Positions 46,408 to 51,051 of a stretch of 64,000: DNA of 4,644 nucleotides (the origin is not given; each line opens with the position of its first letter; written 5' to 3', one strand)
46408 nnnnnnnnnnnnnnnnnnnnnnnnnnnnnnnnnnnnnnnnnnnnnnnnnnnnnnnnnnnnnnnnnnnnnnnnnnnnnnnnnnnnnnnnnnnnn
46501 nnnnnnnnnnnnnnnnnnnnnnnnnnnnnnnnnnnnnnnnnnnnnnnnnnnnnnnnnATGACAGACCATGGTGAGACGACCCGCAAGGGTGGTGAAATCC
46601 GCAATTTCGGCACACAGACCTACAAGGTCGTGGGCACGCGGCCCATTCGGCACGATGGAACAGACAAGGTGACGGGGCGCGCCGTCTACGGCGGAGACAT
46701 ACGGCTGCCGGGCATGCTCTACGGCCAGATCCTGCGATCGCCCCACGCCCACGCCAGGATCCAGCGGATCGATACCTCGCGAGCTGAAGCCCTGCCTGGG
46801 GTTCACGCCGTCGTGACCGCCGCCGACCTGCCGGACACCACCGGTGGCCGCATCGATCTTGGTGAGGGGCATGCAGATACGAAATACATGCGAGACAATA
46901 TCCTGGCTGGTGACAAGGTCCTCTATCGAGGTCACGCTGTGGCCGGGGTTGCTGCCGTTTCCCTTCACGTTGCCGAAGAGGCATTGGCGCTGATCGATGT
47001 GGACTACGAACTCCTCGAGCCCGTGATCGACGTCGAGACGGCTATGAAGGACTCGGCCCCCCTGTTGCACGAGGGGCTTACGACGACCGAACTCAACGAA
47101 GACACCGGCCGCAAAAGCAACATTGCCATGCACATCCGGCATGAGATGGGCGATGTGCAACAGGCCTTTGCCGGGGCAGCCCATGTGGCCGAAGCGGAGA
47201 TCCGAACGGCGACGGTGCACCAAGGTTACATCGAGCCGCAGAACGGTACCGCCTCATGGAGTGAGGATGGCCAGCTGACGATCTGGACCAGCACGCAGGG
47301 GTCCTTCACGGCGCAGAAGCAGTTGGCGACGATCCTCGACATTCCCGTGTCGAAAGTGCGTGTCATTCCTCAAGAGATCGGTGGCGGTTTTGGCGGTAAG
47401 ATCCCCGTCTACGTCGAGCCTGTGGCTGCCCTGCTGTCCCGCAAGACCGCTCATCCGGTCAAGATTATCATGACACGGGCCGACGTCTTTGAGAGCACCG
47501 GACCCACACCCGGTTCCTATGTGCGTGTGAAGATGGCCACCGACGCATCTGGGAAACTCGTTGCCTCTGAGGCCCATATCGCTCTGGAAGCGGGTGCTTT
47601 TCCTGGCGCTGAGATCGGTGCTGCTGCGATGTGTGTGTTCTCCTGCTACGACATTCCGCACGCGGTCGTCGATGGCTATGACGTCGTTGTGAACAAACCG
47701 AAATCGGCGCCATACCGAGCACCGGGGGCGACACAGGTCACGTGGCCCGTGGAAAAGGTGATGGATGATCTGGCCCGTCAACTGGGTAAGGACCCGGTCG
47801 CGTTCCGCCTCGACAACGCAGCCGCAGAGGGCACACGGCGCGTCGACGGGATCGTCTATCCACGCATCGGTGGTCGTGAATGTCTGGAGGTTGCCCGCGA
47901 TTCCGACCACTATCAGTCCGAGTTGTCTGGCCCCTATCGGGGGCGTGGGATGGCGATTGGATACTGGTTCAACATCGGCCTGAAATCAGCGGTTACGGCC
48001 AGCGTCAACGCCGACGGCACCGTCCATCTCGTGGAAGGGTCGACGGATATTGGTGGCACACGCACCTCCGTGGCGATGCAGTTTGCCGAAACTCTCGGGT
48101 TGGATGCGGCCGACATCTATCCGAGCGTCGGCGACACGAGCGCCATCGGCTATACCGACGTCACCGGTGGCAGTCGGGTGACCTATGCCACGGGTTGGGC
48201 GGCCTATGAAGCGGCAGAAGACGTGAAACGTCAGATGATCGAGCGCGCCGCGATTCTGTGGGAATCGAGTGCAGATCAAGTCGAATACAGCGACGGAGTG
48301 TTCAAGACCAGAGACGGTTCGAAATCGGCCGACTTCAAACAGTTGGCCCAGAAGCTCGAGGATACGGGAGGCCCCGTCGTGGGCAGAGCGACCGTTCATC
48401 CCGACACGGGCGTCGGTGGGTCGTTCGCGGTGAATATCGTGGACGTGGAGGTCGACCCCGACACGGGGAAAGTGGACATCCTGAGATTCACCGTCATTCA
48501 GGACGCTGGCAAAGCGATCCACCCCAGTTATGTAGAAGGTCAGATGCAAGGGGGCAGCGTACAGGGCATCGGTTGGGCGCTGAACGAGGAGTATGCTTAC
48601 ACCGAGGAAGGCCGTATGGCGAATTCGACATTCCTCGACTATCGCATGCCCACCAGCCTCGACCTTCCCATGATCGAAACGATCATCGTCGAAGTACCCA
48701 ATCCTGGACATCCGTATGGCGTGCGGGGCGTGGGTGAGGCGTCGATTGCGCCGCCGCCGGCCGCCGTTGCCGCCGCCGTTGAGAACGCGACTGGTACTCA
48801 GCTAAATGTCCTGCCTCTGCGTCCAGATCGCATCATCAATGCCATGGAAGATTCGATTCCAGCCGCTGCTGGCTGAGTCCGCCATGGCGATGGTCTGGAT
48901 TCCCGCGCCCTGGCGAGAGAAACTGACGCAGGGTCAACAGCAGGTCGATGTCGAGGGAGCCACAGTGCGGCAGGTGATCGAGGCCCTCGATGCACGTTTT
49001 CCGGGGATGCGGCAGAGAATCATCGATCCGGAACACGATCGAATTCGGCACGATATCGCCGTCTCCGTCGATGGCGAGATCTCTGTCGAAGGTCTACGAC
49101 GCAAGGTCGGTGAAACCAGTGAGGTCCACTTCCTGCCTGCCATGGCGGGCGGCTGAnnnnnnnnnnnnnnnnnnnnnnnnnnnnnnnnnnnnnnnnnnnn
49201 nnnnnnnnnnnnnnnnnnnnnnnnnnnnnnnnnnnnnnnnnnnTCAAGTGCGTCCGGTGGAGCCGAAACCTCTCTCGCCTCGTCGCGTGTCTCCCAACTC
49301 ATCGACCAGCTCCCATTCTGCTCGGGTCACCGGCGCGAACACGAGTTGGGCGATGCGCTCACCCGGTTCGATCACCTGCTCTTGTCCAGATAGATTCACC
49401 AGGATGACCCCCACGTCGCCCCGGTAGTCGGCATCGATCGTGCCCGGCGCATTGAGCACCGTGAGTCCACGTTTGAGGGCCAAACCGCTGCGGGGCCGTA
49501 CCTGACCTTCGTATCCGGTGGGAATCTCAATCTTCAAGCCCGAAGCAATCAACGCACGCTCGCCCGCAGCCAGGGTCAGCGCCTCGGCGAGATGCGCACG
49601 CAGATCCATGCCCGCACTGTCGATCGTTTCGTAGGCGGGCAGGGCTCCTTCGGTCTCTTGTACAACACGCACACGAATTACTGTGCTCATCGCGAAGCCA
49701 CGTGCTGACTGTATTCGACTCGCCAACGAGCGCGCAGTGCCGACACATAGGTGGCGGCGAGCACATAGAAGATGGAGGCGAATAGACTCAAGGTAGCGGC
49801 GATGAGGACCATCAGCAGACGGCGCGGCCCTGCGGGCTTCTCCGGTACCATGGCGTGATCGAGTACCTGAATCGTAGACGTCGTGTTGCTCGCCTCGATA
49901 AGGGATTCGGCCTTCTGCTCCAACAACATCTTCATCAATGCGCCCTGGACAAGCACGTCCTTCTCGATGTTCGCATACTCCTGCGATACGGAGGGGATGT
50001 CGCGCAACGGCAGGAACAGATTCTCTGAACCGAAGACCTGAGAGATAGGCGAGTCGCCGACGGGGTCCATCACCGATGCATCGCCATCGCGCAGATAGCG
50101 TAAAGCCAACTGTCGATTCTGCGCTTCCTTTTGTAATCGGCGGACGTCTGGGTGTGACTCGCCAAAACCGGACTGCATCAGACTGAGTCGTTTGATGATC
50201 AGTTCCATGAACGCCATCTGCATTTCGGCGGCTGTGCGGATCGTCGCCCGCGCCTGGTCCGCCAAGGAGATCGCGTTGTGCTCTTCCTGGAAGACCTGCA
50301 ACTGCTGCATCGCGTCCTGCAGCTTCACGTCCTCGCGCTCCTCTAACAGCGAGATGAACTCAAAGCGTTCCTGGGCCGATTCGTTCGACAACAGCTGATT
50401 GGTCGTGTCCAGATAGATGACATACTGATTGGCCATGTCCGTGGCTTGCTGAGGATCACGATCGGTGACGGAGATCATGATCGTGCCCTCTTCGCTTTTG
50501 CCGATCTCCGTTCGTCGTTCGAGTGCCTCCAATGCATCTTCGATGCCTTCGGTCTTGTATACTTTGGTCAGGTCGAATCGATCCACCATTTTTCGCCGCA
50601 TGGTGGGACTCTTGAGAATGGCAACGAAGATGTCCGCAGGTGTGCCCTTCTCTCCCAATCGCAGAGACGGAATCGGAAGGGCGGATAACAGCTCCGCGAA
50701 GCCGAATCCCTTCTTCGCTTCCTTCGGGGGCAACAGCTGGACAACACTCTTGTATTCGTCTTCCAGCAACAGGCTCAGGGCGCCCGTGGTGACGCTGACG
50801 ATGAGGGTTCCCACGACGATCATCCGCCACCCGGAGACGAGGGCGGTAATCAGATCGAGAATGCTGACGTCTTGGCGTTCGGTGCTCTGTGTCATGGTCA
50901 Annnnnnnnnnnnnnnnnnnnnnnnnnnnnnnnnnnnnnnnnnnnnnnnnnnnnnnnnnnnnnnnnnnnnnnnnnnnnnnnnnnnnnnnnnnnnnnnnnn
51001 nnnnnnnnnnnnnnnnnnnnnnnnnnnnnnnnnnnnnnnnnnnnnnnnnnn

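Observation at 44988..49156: M-S-L molybdenum hydroxylase with non-CoxL active-site loop (APYRAPG) and an adjacent MoaD/CysO-like sulfur carrier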

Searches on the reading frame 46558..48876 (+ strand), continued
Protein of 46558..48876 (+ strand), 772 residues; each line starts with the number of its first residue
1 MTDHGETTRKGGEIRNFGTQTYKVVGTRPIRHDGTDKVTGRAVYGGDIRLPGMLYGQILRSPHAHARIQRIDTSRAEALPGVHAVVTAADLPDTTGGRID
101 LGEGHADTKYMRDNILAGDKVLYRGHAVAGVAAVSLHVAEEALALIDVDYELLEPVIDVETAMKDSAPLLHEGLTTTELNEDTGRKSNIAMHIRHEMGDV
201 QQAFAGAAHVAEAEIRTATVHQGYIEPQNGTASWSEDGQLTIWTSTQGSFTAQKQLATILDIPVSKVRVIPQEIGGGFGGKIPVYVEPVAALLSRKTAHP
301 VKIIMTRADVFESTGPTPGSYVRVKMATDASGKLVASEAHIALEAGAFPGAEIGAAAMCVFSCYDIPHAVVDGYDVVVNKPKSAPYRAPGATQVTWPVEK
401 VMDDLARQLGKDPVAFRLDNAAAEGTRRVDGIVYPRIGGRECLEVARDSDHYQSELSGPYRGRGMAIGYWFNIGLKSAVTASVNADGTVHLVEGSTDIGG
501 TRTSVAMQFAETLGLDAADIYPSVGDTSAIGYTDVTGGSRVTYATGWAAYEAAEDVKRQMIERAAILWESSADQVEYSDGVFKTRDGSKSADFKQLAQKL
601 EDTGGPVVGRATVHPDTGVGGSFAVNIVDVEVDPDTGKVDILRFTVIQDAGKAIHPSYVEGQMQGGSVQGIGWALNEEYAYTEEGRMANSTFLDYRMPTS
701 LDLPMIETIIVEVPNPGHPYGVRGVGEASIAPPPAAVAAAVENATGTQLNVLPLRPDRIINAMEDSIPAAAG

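Call 48: search_solved_structures(query=window:46558-48873:+, max_evalue=1e-70, show_alignments=3)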
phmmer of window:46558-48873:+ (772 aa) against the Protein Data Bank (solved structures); distinct sequences matched with E-value up to 1e-70: 5.
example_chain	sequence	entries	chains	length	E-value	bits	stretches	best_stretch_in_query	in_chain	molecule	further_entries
1rm6_A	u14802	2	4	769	5.6e-89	302.5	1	23-764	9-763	4-hydroxybenzoyl-CoA reductase alpha subunit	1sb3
8uem_A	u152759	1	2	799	2.6e-79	270.5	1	28-765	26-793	Carbon monoxide dehydrogenase (Large chain), CoxL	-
1n5w_B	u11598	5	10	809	5.9e-75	256.2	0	38-420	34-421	Carbon monoxide dehydrogenase large chain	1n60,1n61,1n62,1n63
1zxi_B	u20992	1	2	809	7.5e-75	255.8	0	38-420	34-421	Carbon monoxide dehydrogenase large chain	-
7dqx_A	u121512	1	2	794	6.8e-74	252.6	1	25-762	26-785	6-hydroxypseudooxynicotine dehydrogenase complex subunit gamma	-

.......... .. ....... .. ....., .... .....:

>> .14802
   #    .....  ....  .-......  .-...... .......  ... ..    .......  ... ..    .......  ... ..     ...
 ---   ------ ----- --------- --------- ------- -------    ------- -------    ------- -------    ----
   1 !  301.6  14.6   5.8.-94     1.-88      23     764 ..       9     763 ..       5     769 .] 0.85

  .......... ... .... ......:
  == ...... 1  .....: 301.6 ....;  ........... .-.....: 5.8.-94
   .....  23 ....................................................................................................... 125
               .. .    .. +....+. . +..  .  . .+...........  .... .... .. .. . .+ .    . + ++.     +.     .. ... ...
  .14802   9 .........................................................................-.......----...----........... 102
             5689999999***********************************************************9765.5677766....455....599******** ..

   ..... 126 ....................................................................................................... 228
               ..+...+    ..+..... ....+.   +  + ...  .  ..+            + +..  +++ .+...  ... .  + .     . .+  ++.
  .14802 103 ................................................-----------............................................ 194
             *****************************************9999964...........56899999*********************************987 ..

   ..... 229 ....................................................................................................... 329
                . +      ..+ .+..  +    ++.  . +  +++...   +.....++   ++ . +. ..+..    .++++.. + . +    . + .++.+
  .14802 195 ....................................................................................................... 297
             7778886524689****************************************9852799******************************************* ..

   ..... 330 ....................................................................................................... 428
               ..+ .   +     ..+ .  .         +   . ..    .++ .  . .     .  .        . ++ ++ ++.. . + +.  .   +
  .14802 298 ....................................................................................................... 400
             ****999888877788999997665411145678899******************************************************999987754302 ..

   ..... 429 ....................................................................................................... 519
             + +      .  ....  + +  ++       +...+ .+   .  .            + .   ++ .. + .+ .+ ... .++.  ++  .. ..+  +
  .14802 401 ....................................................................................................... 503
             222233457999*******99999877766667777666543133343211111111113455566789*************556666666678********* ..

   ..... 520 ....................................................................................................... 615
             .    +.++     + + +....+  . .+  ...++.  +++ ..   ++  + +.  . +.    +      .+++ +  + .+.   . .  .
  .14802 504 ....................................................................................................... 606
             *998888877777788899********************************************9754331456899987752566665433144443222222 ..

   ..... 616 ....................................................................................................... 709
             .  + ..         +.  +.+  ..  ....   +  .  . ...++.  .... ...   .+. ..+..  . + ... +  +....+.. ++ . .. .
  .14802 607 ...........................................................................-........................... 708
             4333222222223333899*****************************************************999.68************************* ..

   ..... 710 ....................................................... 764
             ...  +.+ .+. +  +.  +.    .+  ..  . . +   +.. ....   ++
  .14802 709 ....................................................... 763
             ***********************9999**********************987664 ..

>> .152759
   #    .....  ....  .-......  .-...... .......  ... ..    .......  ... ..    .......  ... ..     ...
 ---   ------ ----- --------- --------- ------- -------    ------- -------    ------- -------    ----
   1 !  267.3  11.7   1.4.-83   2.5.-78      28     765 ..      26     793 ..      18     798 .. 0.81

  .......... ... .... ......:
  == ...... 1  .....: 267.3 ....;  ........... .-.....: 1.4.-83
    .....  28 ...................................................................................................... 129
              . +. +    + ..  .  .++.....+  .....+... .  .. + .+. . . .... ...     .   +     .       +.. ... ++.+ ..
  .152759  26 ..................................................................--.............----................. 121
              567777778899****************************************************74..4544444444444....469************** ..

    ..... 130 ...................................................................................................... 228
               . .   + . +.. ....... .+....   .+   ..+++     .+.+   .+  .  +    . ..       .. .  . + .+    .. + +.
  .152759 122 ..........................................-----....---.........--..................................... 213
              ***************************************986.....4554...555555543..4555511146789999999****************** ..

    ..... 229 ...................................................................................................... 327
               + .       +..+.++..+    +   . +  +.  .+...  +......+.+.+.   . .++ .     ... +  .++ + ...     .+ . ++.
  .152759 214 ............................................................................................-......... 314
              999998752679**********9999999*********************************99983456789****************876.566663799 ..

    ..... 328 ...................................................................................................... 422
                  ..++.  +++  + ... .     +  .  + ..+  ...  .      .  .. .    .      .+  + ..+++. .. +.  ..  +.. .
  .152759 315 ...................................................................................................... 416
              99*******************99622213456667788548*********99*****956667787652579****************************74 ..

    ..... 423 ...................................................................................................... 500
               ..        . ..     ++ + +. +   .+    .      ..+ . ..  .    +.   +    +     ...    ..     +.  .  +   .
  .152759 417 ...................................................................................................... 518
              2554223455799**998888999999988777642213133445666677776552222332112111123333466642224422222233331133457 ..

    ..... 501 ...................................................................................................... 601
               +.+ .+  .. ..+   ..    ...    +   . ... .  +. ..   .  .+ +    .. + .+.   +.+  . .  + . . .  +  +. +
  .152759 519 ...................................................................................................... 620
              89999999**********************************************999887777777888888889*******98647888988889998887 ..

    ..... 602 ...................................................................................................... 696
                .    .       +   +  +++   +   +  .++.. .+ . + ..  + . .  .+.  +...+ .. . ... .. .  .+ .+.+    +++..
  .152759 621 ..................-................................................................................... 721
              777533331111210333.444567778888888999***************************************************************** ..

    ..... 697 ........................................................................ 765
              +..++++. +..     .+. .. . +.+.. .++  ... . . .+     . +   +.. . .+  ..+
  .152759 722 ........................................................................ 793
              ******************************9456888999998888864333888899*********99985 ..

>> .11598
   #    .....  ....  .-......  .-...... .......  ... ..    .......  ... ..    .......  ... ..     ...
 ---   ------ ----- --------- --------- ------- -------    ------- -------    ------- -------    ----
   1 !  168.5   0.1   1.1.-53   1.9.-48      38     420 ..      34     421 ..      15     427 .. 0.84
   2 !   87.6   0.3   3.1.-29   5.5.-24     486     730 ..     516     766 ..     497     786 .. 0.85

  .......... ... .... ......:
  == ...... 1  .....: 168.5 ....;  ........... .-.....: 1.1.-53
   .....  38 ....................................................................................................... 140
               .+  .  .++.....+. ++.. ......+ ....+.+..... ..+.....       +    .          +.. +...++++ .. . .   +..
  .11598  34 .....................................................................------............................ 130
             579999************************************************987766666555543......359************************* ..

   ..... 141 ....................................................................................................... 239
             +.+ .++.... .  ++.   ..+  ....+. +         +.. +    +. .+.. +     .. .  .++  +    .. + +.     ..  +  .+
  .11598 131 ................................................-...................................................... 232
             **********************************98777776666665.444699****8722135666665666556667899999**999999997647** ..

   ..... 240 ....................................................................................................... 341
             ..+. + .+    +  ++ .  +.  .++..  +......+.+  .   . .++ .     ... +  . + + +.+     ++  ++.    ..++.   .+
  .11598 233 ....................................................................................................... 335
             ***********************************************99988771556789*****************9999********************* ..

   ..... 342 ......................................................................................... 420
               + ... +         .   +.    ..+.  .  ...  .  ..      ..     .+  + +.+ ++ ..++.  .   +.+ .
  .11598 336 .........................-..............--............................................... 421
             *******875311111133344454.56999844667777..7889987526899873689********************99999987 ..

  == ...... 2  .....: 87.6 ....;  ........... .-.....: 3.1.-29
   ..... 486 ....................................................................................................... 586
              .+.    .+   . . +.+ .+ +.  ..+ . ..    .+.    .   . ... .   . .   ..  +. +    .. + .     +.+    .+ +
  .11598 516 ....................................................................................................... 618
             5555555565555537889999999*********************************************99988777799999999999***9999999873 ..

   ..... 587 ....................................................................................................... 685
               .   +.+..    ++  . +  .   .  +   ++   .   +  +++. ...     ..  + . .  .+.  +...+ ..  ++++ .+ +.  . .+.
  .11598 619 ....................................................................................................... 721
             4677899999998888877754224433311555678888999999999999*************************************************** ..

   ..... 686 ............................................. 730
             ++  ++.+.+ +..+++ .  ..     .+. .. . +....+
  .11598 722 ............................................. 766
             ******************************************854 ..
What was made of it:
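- On Form-I aerobic CO dehydrogenase (CoxL, TIGR02416): The loop is APYRAPG, with Ala at the Cys position (call 48).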

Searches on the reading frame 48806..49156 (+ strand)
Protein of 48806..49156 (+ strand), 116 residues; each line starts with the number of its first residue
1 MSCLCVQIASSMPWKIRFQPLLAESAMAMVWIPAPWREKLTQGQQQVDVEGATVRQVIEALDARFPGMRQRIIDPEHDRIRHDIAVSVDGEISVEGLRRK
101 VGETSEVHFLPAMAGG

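Call 3: search_protein_families(library=pfam, proteins=[window:48806-49156:+], max_evalue=0.01)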
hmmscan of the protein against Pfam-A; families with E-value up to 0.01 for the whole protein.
window:48806-49156:+ (116 aa): 1 family
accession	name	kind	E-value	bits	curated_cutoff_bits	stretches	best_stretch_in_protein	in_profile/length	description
PF02597.26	ThiS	-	2.6e-09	37.9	22.5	1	30-116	1-76/76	ThiS family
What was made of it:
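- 48884..49156 (+): U: CysO/MoaD-like ubiquitin-fold sulfur-carrier protein (90 aa), ending ...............-stop, 7 nt after the L stop. Pfam ThiS at 37.9 bits, above the 22.5 cut-off (call 3).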

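Call 4: search_protein_families(library=ncbifam, proteins=[window:48806-49156:+], max_evalue=0.01)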
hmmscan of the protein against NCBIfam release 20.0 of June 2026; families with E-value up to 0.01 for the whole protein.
window:48806-49156:+ (116 aa): 3 families
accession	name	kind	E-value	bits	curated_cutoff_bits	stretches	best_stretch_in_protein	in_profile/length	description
NF041918.1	SAMP1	equivalog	6.5e-11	42.6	60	1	37-116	10-91/91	ubiquitin-like small modifier protein 1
TIGR01687.1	moaD_arch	subfamily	1.8e-09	37.9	49.5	1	36-116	9-88/88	MoaD family protein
TIGR01682.1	moaD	equivalog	0.0024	18.6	66.15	1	36-116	9-80/80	molybdopterin converting factor subunit 1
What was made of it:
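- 48884..49156 (+): SAMP1 42.6, moaD_arch 37.9 and moaD 18.6 bits are all below their cut-offs (call 4).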

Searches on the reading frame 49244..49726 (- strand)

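Call 3: search_protein_families(library=pfam, proteins=[window:49244-49726:-], max_evalue=0.01)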
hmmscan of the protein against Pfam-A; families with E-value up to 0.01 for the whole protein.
window:49244-49726:- (160 aa): 2 families
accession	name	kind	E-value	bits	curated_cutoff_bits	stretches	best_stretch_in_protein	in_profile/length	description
PF00692.24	dUTPase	-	4.7e-29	101.2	22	1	27-158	3-129/129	dUTPase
PF22769.1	DCD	-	5e-10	40.1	27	1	45-131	66-151/153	dCTP deaminase-like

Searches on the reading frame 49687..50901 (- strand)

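Call 8: search_protein_families(library=pfam, proteins=[window:49687-50901:-], max_evalue=0.001)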
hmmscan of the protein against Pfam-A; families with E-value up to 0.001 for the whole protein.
window:49687-50901:- (404 aa): 2 families
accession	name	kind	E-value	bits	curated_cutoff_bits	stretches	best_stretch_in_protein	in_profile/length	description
PF13807.11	GNVR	-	4.1e-10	39.9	27.7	1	306-382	3-79/82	G-rich domain on putative tyrosine kinase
PF02706.20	Wzz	-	4.8e-07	30.4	25.5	1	11-107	2-89/91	Chain length determinant protein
